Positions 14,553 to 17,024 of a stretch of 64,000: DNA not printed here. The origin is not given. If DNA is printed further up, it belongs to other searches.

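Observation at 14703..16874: Second, independent GT2::GT-C fusion protein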

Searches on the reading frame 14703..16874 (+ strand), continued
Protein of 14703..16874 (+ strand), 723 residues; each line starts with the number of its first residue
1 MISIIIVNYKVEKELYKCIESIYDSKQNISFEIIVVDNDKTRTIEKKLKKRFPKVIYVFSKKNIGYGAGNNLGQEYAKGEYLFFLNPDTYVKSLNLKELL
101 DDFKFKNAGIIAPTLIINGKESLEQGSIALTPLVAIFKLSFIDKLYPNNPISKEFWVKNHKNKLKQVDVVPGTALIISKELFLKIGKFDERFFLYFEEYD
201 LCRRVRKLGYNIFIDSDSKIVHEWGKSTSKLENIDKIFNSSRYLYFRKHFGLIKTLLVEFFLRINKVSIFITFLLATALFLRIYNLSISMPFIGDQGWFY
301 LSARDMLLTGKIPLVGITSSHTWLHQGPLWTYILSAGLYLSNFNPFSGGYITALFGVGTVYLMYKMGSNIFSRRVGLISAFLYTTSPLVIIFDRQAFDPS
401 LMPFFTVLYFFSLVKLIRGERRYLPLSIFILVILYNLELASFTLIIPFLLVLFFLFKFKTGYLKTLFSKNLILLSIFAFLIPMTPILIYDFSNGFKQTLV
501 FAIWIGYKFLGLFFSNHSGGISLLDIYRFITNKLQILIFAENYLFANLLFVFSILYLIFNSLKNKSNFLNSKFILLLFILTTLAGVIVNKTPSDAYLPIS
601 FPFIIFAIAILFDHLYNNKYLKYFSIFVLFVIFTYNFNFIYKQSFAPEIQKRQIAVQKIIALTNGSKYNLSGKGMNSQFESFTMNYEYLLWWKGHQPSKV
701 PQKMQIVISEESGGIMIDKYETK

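Call 30: predict_structure(alignment_id=A1)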
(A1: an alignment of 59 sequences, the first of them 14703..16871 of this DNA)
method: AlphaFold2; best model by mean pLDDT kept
length: 723 residues; sequences in the alignment: 59
mean_pLDDT: 88.7   pTM: 0.84
mean pLDDT of the five models: 88.7, 88.6, 87.4, 86.7, 86.1
residues with pLDDT >= 90: 432; 70-90: 238; 50-70: 47; < 50: 6
segments of 3 or more residues with pLDDT < 50: 318-322
pLDDT, mean of each block of 10 residues (from residue 1): 92 91 89 91 88 94 87 95 91 83 82 77 69 89 85 73 83 85 93 87 93 87 80 85 94 93 91 98 96 91 91 59 66 94 96 98 98 98 98 93 97 93 95 89 90 83 84 94 80 71 71 62 90 97 97 96 77 95 88 89 98 96 97 98 93 96 94 85 94 95 94 90 79
secondary structure, 60 per line:
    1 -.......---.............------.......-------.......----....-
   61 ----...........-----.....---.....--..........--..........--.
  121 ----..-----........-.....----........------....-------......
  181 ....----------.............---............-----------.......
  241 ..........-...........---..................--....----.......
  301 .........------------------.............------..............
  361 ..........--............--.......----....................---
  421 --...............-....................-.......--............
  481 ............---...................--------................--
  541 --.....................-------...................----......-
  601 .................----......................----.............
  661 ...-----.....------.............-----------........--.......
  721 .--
elements in order (helices of 4 or more, strands of 3 or more residues): E2-8 H12-24 E31-37 H45-51 E56-59 H65-75 E81-85 E89-93 H96-105 E108-117 H132-139 H141-145 H150-155 E164-167 E175-178 H179-184 H195-207 E211-222 H234-250 H252-262 H266-283 H286-289 H294-309 H328-340 H347-370 H373-384 H387-393 H398-417 H423-437 H439-458 H460-466 H469-492 H496-514 H523-538 H543-563 H571-589 H594-599 H601-617 H622-643 H648-663 E669-673 H680-692 E704-711 E714-721

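Call 35: fold_search(model_id=the predicted structure, library=pdb)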
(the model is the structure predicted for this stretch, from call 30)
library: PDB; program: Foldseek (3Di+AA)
matches with E <= 10: 714; with E <= 0.001: 255
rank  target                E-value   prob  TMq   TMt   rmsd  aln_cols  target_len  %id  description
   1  6egs_A                1.2e-09  1.00  0.24  0.35   8.4       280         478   17  Crystal structure of the GalNAc-T2 F104S mutant in complex with UDP-GalNAc (released 2018-04-11)
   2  4d0z_F                2.6e-09  1.00  0.27  0.38   6.6       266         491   16  GalNAc-T2 crystal soaked with UDP-5SGalNAc, mEA2 and manganese (Higher resolution dataset) (released 2014-05-28)
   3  6egs_B                2.9e-09  1.00  0.25  0.37   9.2       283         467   16  Crystal structure of the GalNAc-T2 F104S mutant in complex with UDP-GalNAc (released 2018-04-11)
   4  6e7i_A                3.2e-09  1.00  0.27  0.39   7.8       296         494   17  Human ppGalNAcT2 I253A/L310A Mutant with EA2 and UDP (released 2020-01-29)
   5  2ffv_A                3.3e-09  1.00  0.24  0.36   8.6       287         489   16  Human ppGalNAcT-2 complexed with manganese and UDP (released 2006-01-31)
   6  4d0t_F                3.6e-09  1.00  0.28  0.40   7.8       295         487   16  GalNAc-T2 crystal soaked with UDP-GalNAc, EA2 peptide and manganese (released 2014-05-28)
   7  4d0t_A                4.5e-09  1.00  0.27  0.38   6.7       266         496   16  GalNAc-T2 crystal soaked with UDP-GalNAc, EA2 peptide and manganese (released 2014-05-28)
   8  6nqt_F                4.5e-09  1.00  0.26  0.38   6.4       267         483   18  GalNac-T2 soaked with UDP-sugar (released 2020-01-29)
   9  6nqt_E                5.4e-09  1.00  0.26  0.39   6.6       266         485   17  GalNac-T2 soaked with UDP-sugar (released 2020-01-29)
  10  5fv9_A                5.4e-09  1.00  0.24  0.35   8.3       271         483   17  Crystal structure of GalNAc-T2 in complex with compound 16d (released 2016-03-09)
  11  6nqt_A                6.2e-09  1.00  0.27  0.39   7.7       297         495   17  GalNac-T2 soaked with UDP-sugar (released 2020-01-29)
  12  4d0t_B                6.8e-09  1.00  0.25  0.35   9.6       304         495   17  GalNAc-T2 crystal soaked with UDP-GalNAc, EA2 peptide and manganese (released 2014-05-28)
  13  4d0z_C                7.7e-09  1.00  0.25  0.37   9.4       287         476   15  GalNAc-T2 crystal soaked with UDP-5SGalNAc, mEA2 and manganese (Higher resolution dataset) (released 2014-05-28)
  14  2d7i_A                8.1e-09  1.00  0.25  0.33   8.1       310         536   16  Crystal structure of pp-GalNAc-T10 with UDP, GalNAc and Mn2+ (released 2006-11-07)
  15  5ndf_E                9.6e-09  1.00  0.28  0.41   7.1       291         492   16  Small-molecule inhibition of ppGalNAc-Ts selectively reduces mucin-type O-glycosylation (released 2017-11-01)
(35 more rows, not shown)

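Call 61: list_cluster_members(proteins=[P0001, P0027, P0107])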
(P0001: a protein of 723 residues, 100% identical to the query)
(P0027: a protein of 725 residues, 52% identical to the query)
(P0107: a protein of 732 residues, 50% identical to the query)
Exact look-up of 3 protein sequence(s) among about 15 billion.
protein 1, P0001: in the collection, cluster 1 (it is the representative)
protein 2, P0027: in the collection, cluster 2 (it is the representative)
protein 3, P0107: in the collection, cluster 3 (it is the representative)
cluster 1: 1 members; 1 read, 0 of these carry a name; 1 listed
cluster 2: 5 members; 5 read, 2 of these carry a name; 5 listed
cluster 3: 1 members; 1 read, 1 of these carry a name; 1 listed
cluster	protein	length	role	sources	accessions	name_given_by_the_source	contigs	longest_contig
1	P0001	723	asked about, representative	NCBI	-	-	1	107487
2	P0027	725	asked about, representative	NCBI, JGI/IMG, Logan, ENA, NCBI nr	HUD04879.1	MAG TPA: glycosyltransferase [Patescibacteria group bacterium] | hypothetical protein | glycosyltransferase [Patescibacteria group bacterium]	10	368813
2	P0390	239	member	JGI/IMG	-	membrane-associated HD superfamily phosphohydrolase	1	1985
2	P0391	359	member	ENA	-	-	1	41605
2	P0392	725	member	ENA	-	-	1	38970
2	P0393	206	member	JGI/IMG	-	-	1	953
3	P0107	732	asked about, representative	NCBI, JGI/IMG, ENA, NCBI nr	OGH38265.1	MAG: hypothetical protein A3B44_01285 [Candidatus Levybacteria bacterium ...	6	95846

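Call 68: search_protein_families(library=pfam, proteins=[L043:9974-12484:+, L028:9950-11371:+, L044:9986-10798:+], max_evalue=0.001)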
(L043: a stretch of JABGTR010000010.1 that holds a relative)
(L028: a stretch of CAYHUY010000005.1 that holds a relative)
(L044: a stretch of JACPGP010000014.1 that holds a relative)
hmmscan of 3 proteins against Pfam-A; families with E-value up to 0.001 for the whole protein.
L043:9974-12484:+ (837 aa): 5 families
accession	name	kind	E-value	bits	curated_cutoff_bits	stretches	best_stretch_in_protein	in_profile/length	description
PF00535.33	Glycos_transf_2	-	1.3e-16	61.4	23.3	1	12-202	1-167/168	Glycosyl transferase family 2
PF02366.24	PMT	-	1.5e-08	35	22.7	1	351-534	44-232/245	Dolichyl-phosphate-mannose-protein mannosyltransferase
PF13231.12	PMT_2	-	2e-08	35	26.1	1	396-518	24-148/160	Dolichyl-phosphate-mannose-protein mannosyltransferase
PF10111.15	Glyco_tranf_2_2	-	4.1e-06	26.9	27.3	1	24-224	15-201/276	Glycosyltransferase like family 2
PF13641.12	Glyco_tranf_2_3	-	8.1e-05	23.2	27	1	22-240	14-212/230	Glycosyltransferase like family 2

L028:9950-11371:+ (474 aa): 1 family
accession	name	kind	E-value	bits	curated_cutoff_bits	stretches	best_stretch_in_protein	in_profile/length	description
PF13231.12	PMT_2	-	8.9e-09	36.2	26.1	1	75-238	2-160/160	Dolichyl-phosphate-mannose-protein mannosyltransferase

L044:9986-10798:+ (271 aa): 5 families
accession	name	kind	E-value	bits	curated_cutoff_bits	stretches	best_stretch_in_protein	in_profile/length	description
PF00535.33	Glycos_transf_2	-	4.9e-20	72.6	23.3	1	8-193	1-167/168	Glycosyl transferase family 2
PF13641.12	Glyco_tranf_2_3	-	7.5e-15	56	27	1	5-248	2-227/230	Glycosyltransferase like family 2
PF10111.15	Glyco_tranf_2_2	-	9.3e-10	38.9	27.3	1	35-216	29-202/276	Glycosyltransferase like family 2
PF13712.12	Glyco_tranf_2_5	-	2.9e-05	24.3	27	1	60-246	30-199/210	Glycosyltransferase like family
PF13632.12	Glyco_trans_2_3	-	6.4e-05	23.3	27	1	93-228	8-120/198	Glycosyl transferase family group 2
